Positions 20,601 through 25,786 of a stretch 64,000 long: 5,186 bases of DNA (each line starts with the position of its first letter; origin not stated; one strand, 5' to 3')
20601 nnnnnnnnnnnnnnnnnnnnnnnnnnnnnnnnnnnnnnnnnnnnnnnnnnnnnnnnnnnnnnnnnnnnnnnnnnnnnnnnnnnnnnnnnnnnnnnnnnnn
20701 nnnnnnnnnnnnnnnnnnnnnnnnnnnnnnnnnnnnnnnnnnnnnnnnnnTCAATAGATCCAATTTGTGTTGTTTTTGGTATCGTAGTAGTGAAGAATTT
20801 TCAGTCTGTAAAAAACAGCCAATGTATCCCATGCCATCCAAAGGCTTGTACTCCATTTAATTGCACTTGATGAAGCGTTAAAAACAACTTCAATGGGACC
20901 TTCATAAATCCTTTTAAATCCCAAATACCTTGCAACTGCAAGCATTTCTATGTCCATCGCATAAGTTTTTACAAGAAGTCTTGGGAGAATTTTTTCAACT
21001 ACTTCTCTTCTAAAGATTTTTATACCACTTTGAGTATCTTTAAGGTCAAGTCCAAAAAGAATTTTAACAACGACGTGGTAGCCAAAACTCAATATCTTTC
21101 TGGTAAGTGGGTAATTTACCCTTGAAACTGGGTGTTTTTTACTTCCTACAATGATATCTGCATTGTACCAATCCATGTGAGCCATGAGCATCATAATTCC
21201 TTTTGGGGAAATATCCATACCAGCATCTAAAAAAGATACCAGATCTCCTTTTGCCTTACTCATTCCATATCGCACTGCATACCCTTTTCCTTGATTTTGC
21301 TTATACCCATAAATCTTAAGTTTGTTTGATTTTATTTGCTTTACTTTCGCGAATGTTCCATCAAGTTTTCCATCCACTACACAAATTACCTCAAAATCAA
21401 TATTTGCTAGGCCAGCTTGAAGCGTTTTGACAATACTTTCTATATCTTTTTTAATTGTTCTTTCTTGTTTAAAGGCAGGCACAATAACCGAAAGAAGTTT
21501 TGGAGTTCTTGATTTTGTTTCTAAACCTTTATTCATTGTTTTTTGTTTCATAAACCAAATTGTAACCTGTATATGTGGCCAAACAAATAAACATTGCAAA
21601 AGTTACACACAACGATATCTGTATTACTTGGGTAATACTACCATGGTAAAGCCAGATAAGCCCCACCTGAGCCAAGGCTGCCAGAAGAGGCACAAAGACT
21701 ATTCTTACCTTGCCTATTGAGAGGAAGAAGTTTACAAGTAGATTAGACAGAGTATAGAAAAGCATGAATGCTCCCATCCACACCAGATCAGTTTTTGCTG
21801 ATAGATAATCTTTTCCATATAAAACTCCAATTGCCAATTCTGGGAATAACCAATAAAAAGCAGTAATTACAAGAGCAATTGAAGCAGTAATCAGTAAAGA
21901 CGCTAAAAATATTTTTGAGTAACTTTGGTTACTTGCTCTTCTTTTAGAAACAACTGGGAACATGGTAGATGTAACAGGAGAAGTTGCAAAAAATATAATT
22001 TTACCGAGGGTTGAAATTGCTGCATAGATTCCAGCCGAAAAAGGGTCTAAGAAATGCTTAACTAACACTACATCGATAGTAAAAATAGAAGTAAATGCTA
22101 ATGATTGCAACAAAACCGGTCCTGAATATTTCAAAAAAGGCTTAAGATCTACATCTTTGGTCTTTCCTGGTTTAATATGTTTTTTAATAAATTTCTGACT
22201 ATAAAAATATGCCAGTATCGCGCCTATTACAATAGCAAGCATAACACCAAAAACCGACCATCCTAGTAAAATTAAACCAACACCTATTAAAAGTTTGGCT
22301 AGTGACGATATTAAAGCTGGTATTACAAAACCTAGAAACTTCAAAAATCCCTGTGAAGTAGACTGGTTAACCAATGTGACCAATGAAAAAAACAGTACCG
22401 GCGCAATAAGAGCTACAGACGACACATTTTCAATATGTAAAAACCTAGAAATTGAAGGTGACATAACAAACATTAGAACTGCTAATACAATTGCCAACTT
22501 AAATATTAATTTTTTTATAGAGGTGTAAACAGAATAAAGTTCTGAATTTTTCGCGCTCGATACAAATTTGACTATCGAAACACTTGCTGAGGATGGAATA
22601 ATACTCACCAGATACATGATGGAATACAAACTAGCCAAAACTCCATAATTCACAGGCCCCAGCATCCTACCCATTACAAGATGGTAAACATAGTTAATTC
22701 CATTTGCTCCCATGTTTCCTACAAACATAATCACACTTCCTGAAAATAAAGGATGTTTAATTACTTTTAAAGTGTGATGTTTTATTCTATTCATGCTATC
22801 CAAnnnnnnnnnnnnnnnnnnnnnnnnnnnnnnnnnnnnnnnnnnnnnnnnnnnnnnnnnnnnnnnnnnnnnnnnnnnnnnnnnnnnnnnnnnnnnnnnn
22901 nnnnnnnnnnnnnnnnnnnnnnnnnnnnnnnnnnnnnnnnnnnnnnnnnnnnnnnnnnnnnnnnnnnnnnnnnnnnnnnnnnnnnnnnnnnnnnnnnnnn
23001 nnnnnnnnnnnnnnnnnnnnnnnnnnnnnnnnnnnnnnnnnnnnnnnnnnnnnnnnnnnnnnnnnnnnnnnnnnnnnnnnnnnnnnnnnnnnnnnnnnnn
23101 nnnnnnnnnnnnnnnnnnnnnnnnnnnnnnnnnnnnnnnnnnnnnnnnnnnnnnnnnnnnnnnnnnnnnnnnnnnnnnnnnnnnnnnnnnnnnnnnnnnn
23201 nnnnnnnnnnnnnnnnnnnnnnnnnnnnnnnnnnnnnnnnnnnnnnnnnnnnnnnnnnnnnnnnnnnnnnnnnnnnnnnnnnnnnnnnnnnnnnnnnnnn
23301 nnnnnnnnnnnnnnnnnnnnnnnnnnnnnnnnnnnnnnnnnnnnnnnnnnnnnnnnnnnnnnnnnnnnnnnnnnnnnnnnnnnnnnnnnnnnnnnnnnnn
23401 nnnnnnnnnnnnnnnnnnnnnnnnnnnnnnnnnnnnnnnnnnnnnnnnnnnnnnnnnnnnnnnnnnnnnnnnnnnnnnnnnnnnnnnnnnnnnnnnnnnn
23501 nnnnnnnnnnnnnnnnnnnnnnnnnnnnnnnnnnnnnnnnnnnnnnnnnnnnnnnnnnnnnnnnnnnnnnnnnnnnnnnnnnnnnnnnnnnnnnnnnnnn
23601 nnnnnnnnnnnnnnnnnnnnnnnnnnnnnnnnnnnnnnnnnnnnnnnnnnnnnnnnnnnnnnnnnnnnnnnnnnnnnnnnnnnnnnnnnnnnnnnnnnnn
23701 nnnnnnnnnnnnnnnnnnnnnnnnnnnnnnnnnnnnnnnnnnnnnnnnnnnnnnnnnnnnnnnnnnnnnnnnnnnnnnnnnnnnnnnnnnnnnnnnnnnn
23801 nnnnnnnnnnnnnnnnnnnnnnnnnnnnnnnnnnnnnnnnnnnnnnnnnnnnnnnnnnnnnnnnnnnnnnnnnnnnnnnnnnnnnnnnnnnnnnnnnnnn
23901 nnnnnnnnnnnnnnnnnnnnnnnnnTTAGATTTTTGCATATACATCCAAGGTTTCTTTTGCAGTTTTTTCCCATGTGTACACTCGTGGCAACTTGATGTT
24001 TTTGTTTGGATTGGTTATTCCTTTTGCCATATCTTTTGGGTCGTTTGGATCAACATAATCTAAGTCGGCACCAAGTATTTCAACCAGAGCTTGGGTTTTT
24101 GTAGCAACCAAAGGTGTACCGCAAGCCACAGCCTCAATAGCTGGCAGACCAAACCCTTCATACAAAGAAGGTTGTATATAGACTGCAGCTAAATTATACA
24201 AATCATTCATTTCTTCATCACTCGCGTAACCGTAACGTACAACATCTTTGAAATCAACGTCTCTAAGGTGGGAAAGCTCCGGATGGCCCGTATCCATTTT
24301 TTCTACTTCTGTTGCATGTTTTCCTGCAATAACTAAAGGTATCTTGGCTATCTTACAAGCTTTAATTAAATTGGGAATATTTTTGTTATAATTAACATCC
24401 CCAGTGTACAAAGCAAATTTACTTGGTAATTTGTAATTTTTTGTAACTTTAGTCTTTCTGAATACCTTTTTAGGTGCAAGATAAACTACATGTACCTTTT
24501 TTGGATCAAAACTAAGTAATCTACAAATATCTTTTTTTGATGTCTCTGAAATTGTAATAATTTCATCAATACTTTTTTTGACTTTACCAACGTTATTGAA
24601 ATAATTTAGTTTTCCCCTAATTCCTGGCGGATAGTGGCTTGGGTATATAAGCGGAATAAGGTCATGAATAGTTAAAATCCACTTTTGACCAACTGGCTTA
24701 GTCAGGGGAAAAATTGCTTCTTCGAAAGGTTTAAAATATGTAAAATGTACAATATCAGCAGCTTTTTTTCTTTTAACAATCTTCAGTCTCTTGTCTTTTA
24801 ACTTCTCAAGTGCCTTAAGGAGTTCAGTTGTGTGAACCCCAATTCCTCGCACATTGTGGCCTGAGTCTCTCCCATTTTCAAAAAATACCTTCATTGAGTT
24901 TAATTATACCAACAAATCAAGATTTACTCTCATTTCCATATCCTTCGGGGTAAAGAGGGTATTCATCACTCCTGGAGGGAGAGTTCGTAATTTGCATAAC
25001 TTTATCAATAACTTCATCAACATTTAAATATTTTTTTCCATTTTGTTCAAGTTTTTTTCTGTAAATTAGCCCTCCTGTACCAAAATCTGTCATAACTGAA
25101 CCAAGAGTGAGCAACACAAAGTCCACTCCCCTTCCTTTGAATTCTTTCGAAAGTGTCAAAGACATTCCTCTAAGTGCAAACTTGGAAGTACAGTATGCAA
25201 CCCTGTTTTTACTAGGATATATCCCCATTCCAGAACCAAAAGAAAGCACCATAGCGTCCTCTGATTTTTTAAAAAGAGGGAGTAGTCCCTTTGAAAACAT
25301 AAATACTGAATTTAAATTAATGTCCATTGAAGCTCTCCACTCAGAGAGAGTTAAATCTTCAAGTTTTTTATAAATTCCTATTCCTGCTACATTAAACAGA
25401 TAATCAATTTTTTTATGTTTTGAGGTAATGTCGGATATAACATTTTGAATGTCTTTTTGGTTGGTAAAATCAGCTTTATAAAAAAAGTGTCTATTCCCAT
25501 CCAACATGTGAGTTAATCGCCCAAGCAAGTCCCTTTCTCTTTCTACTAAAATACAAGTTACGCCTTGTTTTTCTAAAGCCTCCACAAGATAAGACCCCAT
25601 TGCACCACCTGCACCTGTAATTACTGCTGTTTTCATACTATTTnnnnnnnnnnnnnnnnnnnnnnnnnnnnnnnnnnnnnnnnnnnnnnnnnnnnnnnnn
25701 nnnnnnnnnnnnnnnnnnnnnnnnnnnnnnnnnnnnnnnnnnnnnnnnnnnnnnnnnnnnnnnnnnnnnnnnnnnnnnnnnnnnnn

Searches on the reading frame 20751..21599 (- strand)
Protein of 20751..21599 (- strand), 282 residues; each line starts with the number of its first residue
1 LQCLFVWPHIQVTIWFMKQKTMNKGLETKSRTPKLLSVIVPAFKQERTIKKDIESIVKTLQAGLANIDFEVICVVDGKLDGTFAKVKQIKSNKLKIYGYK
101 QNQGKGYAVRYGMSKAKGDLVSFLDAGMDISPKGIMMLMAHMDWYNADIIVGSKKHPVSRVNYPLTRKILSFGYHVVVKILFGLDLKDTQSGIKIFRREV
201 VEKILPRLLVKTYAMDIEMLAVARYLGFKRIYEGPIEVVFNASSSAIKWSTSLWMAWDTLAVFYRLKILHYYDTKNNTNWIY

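Call 74: search_protein_families(library=pfam, proteins=[window:20751-21599:-], max_evalue=0.001)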
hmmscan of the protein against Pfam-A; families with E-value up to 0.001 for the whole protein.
window:20751-21599:- (282 aa): 3 families
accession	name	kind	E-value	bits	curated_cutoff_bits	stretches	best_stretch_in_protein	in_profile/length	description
PF00535.33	Glycos_transf_2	-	6.9e-20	72.1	23.3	1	37-204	1-167/168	Glycosyl transferase family 2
PF10111.15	Glyco_tranf_2_2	-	7.4e-06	26.1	27.3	1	37-132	1-96/276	Glycosyltransferase like family 2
PF13641.12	Glyco_tranf_2_3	-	1.5e-05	25.6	27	1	33-136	1-105/230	Glycosyltransferase like family 2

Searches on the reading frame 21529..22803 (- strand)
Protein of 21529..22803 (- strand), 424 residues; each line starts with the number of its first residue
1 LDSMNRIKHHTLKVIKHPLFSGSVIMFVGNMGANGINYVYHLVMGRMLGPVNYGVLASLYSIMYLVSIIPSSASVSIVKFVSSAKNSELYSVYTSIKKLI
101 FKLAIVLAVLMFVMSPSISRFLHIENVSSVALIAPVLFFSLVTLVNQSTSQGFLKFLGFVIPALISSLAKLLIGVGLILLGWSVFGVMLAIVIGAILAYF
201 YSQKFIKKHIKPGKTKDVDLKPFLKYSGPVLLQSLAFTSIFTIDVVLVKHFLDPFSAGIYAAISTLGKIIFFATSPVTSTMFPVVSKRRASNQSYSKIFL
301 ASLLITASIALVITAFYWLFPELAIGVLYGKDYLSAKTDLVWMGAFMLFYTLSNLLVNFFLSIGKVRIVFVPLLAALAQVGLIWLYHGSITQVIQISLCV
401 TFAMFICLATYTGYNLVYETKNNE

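Call 74: search_protein_families(library=pfam, proteins=[window:21529-22803:-], max_evalue=0.001)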
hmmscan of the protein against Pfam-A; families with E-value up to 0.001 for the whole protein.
window:21529-22803:- (424 aa): 2 families
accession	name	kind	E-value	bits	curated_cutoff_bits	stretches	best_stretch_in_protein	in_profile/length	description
PF01943.22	Polysacc_synt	-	1.8e-20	73.9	28.2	1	22-287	4-272/274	Polysaccharide biosynthesis protein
PF13440.11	Polysacc_synt_3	-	1.4e-19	70.9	23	1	43-336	1-291/293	Polysaccharide biosynthesis protein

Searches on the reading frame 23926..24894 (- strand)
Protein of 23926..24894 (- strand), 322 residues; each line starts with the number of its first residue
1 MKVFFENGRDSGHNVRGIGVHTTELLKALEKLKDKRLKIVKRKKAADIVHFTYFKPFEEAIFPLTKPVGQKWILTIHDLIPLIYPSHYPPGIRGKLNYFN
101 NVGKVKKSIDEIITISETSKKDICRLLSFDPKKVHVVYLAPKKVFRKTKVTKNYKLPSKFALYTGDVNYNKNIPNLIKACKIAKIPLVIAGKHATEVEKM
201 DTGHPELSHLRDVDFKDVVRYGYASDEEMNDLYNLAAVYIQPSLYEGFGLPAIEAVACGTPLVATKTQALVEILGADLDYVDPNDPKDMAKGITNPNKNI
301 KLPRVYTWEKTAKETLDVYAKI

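Call 74: search_protein_families(library=pfam, proteins=[window:23926-24894:-], max_evalue=0.001)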
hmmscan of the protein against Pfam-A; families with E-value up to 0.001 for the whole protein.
window:23926-24894:- (322 aa): 5 families
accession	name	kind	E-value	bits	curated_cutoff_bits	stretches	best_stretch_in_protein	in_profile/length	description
PF00534.26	Glycos_transf_1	-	1.2e-21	77.5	26.4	1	156-294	13-153/172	Glycosyl transferases group 1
PF13692.12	Glyco_trans_1_4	-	1.3e-18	68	27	1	161-294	4-137/142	Glycosyl transferases group 1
PF20706.3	GT4-conflict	-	4e-10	39.7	26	1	184-283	232-326/385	Family 4 Glycosyltransferase in conflict systems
PF13439.12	Glyco_transf_4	-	6.3e-09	36.5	28.5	1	38-138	65-163/170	Glycosyltransferase Family 4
PF13524.12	Glyco_trans_1_2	-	0.00089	19.7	25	0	186-294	16-109/144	Glycosyl transferase-like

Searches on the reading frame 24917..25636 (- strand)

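Call 74: search_protein_families(library=pfam, proteins=[window:24917-25636:-], max_evalue=0.001)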
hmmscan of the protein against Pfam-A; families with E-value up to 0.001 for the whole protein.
window:24917-25636:- (239 aa): 5 families
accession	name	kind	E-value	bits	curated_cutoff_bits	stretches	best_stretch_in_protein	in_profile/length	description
PF00106.31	adh_short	-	1e-37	130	26.6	1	2-185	1-186/195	short chain dehydrogenase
PF13561.12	adh_short_C2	-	4.9e-24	85.7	27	1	12-188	7-183/236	Enoyl-(Acyl carrier protein) reductase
PF01370.27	Epimerase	-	3.3e-08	33.7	20.9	1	5-89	2-77/240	NAD dependent epimerase/dehydratase family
PF08659.16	KR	-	1.1e-07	32.4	22.6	1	3-151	2-152/180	KR domain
PF16363.11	GDP_Man_Dehyd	-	1.7e-06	28.2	27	1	6-71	2-75/332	GDP-mannose 4,6 dehydratase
